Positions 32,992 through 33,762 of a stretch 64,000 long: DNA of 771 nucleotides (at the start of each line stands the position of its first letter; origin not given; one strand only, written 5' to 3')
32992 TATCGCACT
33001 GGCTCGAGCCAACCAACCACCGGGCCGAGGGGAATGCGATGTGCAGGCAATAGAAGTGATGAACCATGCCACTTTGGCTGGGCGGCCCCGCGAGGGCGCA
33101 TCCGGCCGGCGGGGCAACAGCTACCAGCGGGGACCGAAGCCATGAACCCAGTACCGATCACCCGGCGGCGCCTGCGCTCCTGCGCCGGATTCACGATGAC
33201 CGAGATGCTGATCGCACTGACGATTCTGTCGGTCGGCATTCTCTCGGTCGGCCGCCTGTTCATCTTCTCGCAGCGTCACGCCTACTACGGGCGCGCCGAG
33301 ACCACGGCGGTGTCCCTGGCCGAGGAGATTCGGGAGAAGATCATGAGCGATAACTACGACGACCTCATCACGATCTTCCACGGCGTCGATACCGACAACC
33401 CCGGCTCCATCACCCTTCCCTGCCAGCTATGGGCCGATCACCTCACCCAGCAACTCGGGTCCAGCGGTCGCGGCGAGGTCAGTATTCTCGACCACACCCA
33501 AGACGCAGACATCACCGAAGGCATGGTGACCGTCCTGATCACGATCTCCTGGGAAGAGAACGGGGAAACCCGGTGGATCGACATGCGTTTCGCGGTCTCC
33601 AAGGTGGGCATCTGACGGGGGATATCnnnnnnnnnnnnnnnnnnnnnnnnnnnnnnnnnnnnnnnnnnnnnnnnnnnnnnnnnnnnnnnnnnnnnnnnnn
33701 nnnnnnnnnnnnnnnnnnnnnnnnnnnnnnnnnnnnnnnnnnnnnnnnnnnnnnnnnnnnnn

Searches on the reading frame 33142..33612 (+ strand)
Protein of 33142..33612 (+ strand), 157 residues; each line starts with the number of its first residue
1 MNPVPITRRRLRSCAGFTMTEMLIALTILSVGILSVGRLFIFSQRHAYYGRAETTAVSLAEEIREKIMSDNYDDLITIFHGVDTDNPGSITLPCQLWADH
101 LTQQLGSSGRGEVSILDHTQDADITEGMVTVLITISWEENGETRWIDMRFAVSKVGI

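Call 50: find_homologous_proteins(query=window:33142-33612:+, max_evalue=0.00001)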
Query window:33142-33612:+ (157 aa): 34 proteins with E <= 0.00001 among 212 candidates.
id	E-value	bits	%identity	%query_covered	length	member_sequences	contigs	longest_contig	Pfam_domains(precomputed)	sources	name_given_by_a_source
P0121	3.9e-94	330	97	100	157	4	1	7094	PF07963.18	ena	-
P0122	1.1e-69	251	72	100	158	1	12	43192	PF07963.18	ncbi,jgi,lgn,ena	-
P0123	1.3e-69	251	80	89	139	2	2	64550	-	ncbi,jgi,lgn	-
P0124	1.8e-69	250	74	99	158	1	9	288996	PF07963.18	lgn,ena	-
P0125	1.8e-61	224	68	94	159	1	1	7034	PF07963.18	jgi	jgi:prepilin-type N-terminal cleavage/methylation domain-containing protein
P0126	1.5e-60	221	66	96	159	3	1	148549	PF07963.18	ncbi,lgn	-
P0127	2.2e-60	221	65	96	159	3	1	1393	-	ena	-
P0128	3.2e-60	220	67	94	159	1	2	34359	PF07963.18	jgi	jgi:prepilin-type N-terminal cleavage/methylation domain-containing protein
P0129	8.5e-59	216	66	93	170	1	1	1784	PF07963.18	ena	-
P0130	6.5e-57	210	62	100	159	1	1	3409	PF07963.18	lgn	-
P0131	1.3e-56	209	66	96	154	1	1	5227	PF07963.18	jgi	jgi:prepilin-type N-terminal cleavage/methylation domain-containing protein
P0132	1.4e-56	208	65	93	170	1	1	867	PF07963.18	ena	-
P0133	1.8e-56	208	64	94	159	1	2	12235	PF07963.18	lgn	-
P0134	1.5e-55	205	59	99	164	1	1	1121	PF07963.18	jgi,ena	-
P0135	4.9e-55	203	64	96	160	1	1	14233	PF07963.18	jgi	-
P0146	3.4e-47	178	53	94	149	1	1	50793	PF07963.18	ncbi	-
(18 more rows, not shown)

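Call 51: find_encoding_contigs(protein=P0124, flank=2500, max_places=1)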
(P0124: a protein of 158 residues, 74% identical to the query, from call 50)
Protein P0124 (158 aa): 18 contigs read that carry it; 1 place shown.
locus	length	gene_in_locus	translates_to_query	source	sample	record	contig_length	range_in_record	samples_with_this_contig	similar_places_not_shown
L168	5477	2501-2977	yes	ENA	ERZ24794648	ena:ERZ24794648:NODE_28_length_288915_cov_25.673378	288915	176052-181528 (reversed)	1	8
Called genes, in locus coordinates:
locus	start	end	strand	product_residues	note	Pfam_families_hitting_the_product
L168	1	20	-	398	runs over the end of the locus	PF01018:GTP1_OBG, PF01926:MMR_HSR1, PF02421:FeoB_N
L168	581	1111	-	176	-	PF01467:CTP_transf_like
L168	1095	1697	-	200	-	PF03602:Cons_hypoth95, PF05175:MTS (weak)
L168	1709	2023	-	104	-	PF02416:TatA_B_E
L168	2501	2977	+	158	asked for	PF07963:N_methyl (weak)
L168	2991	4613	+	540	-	PF14341:PilX_N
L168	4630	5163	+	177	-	PF07963:N_methyl (weak), PF12019:GspH (weak)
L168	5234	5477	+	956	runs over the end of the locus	PF07963:N_methyl (weak), PF00041:fn3 (faint), PF06439:3keto-disac_hyd, PF13385:Laminin_G_3 (weak), PF19763:DUF6250 (weak)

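Call 52: find_encoding_contigs(protein=P0126, flank=2500, max_places=1)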
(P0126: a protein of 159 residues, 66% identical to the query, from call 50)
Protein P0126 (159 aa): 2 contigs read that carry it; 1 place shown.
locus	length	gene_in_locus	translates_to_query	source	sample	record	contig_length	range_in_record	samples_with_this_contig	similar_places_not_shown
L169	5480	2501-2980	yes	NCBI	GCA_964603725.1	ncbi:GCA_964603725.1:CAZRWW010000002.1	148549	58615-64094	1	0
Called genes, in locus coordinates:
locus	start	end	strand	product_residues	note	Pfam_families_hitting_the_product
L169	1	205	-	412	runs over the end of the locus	PF01018:GTP1_OBG, PF01926:MMR_HSR1, PF02421:FeoB_N (weak)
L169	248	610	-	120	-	PF09723:Zn_ribbon_8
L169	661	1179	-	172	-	PF01467:CTP_transf_like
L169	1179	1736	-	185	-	PF03602:Cons_hypoth95, PF02475:TRM5-TYW2_MTfase (weak)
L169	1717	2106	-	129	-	PF02416:TatA_B_E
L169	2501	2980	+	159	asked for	PF07963:N_methyl (weak)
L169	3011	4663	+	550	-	PF14341:PilX_N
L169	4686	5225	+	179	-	-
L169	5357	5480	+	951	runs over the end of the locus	PF07963:N_methyl (weak), PF00041:fn3 (faint), PF16656:Pur_ac_phosph_N (weak), PF06439:3keto-disac_hyd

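Call 53: find_encoding_contigs(protein=P0122, flank=2500, max_places=1)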
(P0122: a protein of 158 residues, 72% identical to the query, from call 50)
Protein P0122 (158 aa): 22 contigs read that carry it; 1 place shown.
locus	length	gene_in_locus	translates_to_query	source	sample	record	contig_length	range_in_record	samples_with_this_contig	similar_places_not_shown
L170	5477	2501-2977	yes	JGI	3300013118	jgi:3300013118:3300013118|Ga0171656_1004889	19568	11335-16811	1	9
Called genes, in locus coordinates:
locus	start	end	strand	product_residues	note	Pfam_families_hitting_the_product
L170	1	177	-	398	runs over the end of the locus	PF01018:GTP1_OBG, PF01926:MMR_HSR1, PF02421:FeoB_N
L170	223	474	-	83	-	PF09723:Zn_ribbon_8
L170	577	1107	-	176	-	PF01467:CTP_transf_like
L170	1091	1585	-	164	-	PF03602:Cons_hypoth95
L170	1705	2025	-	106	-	PF02416:TatA_B_E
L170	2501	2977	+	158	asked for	PF07963:N_methyl (weak)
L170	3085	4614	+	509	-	PF14341:PilX_N (weak)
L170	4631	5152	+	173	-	-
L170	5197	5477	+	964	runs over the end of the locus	PF07963:N_methyl (weak), PF00041:fn3 (faint), PF16656:Pur_ac_phosph_N (faint), PF06439:3keto-disac_hyd, PF13385:Laminin_G_3 (weak), PF19763:DUF6250 (faint)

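Call 54: find_encoding_contigs(protein=P0146, flank=2500, max_places=1)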
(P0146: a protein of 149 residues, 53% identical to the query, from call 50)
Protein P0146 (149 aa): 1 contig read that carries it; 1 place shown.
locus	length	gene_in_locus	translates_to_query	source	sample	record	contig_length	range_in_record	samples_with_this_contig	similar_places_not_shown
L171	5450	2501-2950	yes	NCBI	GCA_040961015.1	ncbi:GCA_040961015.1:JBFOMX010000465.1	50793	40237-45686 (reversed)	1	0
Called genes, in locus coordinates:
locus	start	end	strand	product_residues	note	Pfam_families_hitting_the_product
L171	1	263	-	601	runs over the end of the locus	PF01018:GTP1_OBG, PF01926:MMR_HSR1, PF02421:FeoB_N (weak), PF13646:HEAT_2 (weak), PF02985:HEAT (faint), PF13646:HEAT_2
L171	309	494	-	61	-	-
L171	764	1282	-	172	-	PF01467:CTP_transf_like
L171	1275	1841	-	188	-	PF03602:Cons_hypoth95, PF05175:MTS (weak)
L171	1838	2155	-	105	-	PF02416:TatA_B_E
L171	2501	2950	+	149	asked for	PF07963:N_methyl (weak)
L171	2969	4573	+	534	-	PF14341:PilX_N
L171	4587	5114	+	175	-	PF07963:N_methyl (weak)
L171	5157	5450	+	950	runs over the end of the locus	PF07963:N_methyl, PF00041:fn3 (faint), PF06439:3keto-disac_hyd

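Call 66: search_protein_families(library=ncbifam, proteins=[window:33142-33612:+], max_evalue=0.00001)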
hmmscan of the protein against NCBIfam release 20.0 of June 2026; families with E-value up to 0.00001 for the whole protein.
window:33142-33612:+ (157 aa): 2 families
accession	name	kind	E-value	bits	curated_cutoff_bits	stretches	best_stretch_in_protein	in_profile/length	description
TIGR02523.1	type_IV_pilV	equivalog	1.6e-07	31.9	52.2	1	15-69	2-56/139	type IV pilus modification protein PilV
TIGR02532.1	IV_pilin_GFxxxE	domain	9.9e-06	25.2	16.3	1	15-34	2-21/24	prepilin-type N-terminal cleavage/methylation domain-containing protein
